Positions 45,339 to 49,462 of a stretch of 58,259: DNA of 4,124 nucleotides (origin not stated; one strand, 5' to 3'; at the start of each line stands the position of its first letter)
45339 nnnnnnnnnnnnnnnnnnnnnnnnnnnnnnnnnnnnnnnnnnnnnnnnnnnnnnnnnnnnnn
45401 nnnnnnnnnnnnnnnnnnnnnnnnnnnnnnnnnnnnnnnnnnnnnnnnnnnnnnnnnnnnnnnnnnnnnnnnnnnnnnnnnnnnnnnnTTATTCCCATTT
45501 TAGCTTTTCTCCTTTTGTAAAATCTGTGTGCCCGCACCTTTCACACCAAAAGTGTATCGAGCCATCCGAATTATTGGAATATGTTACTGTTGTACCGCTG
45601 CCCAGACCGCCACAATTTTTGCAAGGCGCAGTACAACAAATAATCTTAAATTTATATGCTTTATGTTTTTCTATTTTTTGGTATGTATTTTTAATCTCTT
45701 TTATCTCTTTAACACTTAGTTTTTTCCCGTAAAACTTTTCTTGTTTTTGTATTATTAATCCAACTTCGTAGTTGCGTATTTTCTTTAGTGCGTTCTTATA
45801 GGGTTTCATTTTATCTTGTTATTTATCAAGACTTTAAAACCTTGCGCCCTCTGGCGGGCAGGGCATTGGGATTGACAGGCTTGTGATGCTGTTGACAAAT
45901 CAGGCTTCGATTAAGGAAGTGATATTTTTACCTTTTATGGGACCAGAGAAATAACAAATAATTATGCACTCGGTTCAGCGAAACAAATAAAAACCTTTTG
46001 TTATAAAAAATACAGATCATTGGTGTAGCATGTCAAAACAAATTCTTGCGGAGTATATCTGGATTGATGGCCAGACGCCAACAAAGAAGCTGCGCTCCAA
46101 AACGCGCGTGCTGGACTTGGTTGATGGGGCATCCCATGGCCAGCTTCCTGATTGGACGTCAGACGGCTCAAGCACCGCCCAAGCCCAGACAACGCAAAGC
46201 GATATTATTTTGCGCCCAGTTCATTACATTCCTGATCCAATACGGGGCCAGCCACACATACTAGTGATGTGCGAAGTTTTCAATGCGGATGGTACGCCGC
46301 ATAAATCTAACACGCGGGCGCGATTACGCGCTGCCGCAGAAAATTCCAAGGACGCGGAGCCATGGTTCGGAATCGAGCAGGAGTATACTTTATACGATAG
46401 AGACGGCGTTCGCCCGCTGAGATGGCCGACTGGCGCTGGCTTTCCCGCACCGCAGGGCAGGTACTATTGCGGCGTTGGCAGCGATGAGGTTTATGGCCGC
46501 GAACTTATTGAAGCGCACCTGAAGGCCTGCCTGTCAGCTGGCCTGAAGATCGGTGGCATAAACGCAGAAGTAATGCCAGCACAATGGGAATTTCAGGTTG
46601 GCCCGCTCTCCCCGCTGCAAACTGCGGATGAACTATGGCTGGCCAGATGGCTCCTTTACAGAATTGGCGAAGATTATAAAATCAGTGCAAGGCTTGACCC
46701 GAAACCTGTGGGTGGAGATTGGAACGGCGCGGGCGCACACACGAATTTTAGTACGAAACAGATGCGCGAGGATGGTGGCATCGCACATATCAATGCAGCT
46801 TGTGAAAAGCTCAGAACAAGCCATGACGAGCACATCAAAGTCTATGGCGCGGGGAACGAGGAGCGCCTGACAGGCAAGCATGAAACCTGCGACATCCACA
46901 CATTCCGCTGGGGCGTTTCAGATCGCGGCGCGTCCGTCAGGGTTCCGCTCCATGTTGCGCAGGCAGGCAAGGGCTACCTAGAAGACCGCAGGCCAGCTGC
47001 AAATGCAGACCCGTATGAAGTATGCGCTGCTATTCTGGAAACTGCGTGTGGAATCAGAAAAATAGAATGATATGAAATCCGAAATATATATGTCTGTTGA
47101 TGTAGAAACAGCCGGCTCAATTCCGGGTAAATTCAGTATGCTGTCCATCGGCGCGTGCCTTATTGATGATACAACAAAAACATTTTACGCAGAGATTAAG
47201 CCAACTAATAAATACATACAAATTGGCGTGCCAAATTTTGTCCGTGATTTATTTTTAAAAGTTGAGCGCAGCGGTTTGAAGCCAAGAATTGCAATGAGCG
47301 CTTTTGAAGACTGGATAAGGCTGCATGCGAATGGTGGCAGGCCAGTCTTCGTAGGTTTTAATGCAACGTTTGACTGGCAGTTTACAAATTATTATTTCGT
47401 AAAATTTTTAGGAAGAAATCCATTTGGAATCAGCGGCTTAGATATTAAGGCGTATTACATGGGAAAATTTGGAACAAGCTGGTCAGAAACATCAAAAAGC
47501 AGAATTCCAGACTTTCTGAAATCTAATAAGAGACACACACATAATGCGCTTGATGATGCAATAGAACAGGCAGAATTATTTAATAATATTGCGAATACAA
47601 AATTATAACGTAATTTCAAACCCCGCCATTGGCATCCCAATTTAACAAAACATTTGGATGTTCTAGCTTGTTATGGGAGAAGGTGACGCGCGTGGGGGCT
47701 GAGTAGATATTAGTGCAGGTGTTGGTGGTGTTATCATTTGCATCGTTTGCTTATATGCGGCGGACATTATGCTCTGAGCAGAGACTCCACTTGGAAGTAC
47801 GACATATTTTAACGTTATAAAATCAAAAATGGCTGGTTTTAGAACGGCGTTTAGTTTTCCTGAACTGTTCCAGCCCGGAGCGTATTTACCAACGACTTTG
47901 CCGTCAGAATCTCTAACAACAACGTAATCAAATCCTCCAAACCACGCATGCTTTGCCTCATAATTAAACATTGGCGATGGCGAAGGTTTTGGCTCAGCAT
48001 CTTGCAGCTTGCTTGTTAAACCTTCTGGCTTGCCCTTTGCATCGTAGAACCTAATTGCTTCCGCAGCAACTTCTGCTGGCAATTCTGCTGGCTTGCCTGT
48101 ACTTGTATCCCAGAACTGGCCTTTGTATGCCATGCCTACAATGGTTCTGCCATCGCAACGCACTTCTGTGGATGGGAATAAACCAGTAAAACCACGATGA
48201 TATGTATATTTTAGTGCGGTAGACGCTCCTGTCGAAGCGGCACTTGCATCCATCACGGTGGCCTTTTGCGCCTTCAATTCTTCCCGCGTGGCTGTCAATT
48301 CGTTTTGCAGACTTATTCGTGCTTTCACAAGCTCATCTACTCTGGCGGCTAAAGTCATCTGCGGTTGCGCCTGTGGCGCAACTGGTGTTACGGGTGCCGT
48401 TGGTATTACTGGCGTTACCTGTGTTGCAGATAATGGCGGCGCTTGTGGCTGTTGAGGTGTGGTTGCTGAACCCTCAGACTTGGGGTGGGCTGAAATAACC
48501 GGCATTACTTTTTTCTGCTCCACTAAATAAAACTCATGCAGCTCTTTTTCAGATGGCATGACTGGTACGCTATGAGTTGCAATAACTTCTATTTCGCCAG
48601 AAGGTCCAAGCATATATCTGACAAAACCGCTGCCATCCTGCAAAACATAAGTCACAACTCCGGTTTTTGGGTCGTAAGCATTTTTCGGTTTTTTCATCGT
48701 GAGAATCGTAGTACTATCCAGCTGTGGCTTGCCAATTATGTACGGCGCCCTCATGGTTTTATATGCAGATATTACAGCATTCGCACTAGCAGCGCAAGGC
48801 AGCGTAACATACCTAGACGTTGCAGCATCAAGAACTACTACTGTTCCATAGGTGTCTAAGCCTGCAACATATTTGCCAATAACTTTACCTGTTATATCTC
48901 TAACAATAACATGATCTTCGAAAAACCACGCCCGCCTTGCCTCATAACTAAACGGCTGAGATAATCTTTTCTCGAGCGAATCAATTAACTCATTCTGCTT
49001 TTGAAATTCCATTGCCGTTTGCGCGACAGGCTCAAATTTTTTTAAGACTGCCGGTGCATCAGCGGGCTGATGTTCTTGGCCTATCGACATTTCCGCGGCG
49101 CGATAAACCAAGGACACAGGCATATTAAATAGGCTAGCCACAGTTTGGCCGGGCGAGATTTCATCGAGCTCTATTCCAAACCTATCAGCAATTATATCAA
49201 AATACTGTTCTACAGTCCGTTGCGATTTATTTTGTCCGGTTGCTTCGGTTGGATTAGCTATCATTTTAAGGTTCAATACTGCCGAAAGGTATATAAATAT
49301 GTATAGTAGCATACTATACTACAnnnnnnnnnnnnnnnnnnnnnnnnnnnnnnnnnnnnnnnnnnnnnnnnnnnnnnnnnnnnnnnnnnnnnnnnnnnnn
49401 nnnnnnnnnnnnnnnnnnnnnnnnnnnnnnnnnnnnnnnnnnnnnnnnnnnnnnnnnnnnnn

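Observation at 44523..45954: lysS 3' end duplicated 1.3 kb downstream, bracketing an AT-rich three-gene cassette: integrated element without a recognisable integrase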

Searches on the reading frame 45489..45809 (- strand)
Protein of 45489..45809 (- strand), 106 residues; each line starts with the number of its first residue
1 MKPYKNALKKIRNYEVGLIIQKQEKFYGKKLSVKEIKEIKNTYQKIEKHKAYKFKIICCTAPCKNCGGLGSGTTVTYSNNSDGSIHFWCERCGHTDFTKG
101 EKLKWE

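Call 8: search_protein_families(library=pfam, proteins=[window:45489-45809:-], max_evalue=0.1)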
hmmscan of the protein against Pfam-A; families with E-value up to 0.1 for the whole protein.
window:45489-45809:- (106 aa): 1 family
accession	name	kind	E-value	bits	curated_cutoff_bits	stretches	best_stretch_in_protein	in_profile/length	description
PF01921.24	tRNA-synt_1f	-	0.0014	18.1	27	1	33-105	151-222/360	tRNA synthetases class I (K)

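Call 9: search_protein_families(library=phrogs, proteins=[window:45489-45809:-], max_evalue=0.1)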
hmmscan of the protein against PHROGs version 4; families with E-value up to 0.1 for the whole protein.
window:45489-45809:- (106 aa): 2 families
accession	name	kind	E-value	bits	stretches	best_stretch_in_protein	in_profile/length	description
phrog_9150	-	unknown function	0.021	16.1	0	80-97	46-63/69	-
phrog_18797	-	unknown function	0.031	15.5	1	42-95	76-124/129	-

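Call 22: find_related_loci(query=window:45489-45809:-, collection=viral_contigs, flank=8000)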
Query window:45489-45809:- (106 aa) in viral_contigs; peptide patterns used: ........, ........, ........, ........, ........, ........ (x = any residue, [..] = any of these).
15 stretches matched a pattern, but none encodes a relative of the query by tblastn (E <= 1e-3).

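Call 53: find_related_loci(query=window:45489-45809:-, collection=metagenome_contigs, flank=8000)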
Query window:45489-45809:- (106 aa) in metagenome_contigs; peptide patterns used: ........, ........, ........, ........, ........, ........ (x = any residue, [..] = any of these).
160 stretches matched a pattern, but none encodes a relative of the query by tblastn (E <= 1e-3).

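Call 54: search_dna_similar(query=window:45489-45809:-, collection=phages, mode=protein, max_evalue=0.01)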
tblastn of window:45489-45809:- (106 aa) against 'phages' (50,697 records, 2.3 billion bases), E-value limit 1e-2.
No match.
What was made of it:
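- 45489..45809 (-): ORF3, 106 aa, a helical N-terminus plus a CxxC...CxxC zinc ribbon. No relatives in the viral, metagenome or phage scans (calls 22, 53, 54).
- Tried and rejected: ORF3 has nothing in IMG/VR, the JGI metagenome contigs or GenBank phages (calls 22, 53, 54).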

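Call 63: predict_structure(protein=window:45489-45809:-)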
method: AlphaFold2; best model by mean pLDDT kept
length: 106 residues; sequences in the alignment: 1
mean_pLDDT: 59.7   pTM: 0.37
mean pLDDT of the five models: 59.7, 44.4, 40.8, 40.4, 39.7
residues with pLDDT >= 90: 0; 70-90: 34; 50-70: 28; < 50: 44
segments of 3 or more residues with pLDDT < 50: 1-4, 51-74, 78-83, 98-106
pLDDT, mean of each block of 10 residues (from residue 1): 56 80 85 85 67 41 45 50 53 49 37
secondary structure, 60 per line:
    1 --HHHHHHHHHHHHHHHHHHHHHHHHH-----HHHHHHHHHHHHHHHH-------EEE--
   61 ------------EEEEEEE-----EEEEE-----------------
elements in order: H3-27 H33-48 E56-58 E73-79 E85-89
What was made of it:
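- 45489..45809 (-): The single-sequence model is poor (call 63).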

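Call 69: search_solved_structures(query=window:45489-45809:-, max_evalue=10, show_alignments=3)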
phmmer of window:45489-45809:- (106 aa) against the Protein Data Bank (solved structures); distinct sequences matched with E-value up to 10: 8.
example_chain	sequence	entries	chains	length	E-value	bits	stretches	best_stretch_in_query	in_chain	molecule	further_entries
2k4x_A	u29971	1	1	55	0.34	14.2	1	85-104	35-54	30S ribosomal protein S27ae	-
6ce0_G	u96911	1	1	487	0.42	13.9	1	52-86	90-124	Envelope glycoprotein gp160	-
5cen_A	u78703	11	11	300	0.5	13.7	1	25-63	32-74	Mitogen-activated protein kinase kinase kinase 12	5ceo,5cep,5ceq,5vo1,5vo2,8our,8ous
1cic_A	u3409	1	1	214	0.55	13.5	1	68-104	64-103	PROTEIN (IG HEAVY CHAIN V REGIONS)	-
8deg_A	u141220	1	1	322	0.56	13.5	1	25-63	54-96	Mitogen-activated protein kinase kinase kinase 12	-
6cse_A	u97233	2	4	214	1.2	12.5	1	41-79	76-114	Monoclonal antibody FAB heavy chain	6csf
3kg8_A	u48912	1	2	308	1.4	12.2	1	75-104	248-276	CurJ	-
5tz6_A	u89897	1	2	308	1.4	12.2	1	75-104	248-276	CurJ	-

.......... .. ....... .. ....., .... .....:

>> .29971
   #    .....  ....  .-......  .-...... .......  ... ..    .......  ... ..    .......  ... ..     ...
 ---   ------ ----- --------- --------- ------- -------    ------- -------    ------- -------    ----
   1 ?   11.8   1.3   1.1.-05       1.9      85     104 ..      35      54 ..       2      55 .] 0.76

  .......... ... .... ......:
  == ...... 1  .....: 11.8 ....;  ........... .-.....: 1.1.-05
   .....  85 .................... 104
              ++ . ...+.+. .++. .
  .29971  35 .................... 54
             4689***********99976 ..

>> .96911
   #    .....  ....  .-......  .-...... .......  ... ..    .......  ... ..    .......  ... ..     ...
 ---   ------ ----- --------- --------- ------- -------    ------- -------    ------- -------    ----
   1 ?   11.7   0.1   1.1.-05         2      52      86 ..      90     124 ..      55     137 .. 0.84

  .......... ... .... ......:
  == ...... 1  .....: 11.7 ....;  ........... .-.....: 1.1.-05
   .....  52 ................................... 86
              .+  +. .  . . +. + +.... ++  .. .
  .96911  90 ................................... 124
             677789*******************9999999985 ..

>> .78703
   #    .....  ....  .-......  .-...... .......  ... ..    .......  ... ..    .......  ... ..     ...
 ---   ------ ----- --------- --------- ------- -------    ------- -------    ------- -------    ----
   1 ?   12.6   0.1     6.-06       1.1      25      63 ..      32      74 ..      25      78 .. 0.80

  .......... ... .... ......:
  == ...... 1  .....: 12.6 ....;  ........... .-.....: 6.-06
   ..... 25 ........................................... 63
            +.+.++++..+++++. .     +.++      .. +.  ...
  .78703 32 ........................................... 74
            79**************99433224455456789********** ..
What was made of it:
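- Tried and rejected: It is below the cut-off, and no LysRS appears in the PDB search (calls 8, 69).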

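Call 70: search_protein_families(library=ncbifam, proteins=[window:45489-45809:-], max_evalue=1)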
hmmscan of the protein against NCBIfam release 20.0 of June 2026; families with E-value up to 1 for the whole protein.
window:45489-45809:- (106 aa): 2 families
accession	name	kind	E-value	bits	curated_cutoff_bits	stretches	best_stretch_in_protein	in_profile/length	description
NF011114.0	PRK14542.1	equivalog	0.026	14.2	250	1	11-97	13-93/137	nucleoside-diphosphate kinase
NF047912.1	ECs_2282_CxxC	subfamily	0.058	13.3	37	1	86-102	2-18/60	ECs_2282 family putative zinc-binding protein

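Call 71: search_protein_families(library=padloc, proteins=[window:45489-45809:-], max_evalue=0.1)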
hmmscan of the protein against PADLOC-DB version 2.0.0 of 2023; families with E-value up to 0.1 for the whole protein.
window:45489-45809:- (106 aa): 0 families

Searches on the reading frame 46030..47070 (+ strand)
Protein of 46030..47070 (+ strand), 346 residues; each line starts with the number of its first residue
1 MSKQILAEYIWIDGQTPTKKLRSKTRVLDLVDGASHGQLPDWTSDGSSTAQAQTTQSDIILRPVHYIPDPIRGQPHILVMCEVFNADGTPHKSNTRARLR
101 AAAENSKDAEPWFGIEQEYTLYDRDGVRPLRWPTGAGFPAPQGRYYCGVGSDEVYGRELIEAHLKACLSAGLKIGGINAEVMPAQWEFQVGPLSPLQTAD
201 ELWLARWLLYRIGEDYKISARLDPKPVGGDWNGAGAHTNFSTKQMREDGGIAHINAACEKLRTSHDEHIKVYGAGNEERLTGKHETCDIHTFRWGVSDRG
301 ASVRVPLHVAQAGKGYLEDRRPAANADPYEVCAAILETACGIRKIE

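Call 8: search_protein_families(library=pfam, proteins=[window:46030-47070:+], max_evalue=0.1)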
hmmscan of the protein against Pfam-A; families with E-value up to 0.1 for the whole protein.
window:46030-47070:+ (346 aa): 2 families
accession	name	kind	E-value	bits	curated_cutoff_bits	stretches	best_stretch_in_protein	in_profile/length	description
PF00120.29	Gln-synt_C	-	6.1e-17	62.1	24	2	96-243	5-157/344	Glutamine synthetase, catalytic domain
PF03951.24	Gln-synt_N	-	1.1e-10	41.5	33.4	1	8-85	6-81/82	Glutamine synthetase, beta-Grasp domain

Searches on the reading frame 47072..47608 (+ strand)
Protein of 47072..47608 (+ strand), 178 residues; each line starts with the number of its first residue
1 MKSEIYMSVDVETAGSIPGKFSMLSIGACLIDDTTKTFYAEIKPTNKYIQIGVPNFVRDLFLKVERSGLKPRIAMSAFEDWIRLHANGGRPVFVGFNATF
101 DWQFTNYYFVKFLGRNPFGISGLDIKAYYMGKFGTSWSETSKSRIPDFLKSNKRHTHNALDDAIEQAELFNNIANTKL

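Call 8: search_protein_families(library=pfam, proteins=[window:47072-47608:+], max_evalue=0.1)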
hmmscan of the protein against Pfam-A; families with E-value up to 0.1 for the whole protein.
window:47072-47608:+ (178 aa): 2 families
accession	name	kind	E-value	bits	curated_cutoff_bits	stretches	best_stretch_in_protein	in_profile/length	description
PF16473.11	Rv2179c-like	-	1.4e-09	38.4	27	1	7-173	3-176/177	3'-5' exoribonuclease Rv2179c-like domain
PF00929.31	RNase_T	-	3.8e-07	31.2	24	1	9-170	3-164/164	Exonuclease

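Call 56: find_related_loci(query=window:47072-47608:+, collection=metagenome_contigs, flank=10000)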
Query window:47072-47608:+ (178 aa) in metagenome_contigs; peptide patterns used: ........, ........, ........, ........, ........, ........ (x = any residue, [..] = any of these).
600 stretches matched a pattern (row limit reached: there are more); 369 encode a relative of the query (tblastn E <= 1e-3); the best 80 are kept; 80 distinct loci.
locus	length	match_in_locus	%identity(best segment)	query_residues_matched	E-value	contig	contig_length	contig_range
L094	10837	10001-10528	63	1-178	5e-75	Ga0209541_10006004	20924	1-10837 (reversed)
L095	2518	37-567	58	2-178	3e-67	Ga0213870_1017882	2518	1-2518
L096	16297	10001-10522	57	3-176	3e-66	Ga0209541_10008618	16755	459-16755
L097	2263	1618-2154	58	2-177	3e-67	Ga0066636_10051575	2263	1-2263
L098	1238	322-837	57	2-173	1e-68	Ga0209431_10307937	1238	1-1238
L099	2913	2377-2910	57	1-177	1e-64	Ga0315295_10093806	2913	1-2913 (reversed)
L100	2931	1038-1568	59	1-177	2e-64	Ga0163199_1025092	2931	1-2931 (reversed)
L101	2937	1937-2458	57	4-177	4e-64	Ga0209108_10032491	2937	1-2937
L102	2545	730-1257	56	2-177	1e-63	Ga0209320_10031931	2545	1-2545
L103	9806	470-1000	58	2-177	7e-63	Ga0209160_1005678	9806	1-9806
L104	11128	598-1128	58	2-177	7e-63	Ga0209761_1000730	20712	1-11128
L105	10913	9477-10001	53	3-177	5e-63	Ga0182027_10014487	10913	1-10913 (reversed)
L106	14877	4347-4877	58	2-177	7e-63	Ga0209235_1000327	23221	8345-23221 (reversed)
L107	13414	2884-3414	58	2-177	7e-63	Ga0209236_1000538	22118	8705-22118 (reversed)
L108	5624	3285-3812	56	2-177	5e-63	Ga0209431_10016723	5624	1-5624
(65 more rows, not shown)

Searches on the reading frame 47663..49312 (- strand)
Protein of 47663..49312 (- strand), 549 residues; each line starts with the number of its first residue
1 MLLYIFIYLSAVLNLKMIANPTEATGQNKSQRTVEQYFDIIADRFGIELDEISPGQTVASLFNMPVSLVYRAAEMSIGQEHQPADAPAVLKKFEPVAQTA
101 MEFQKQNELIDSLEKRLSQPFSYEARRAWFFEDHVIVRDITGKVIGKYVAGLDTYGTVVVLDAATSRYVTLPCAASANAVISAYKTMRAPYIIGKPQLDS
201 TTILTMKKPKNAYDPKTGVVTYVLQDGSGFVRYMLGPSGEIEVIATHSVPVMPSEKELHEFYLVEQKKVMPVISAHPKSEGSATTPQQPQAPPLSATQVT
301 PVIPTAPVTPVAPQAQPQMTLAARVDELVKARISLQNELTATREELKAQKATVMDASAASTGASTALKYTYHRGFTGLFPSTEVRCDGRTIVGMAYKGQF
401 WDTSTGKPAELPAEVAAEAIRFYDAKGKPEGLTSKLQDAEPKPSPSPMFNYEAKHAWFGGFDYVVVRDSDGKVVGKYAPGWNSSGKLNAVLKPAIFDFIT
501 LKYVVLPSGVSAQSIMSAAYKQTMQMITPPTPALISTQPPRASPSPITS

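Call 8: search_protein_families(library=pfam, proteins=[window:47663-49312:-], max_evalue=0.1)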
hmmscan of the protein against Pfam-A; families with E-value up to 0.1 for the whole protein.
window:47663-49312:- (549 aa): 1 family
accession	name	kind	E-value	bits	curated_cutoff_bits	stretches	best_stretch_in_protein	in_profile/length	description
PF23038.1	KOW6_SPT51-2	-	0.07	13.1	27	0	210-245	11-44/51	Transcription elongation factor SPT5 homolog 1/2, KOW6 domain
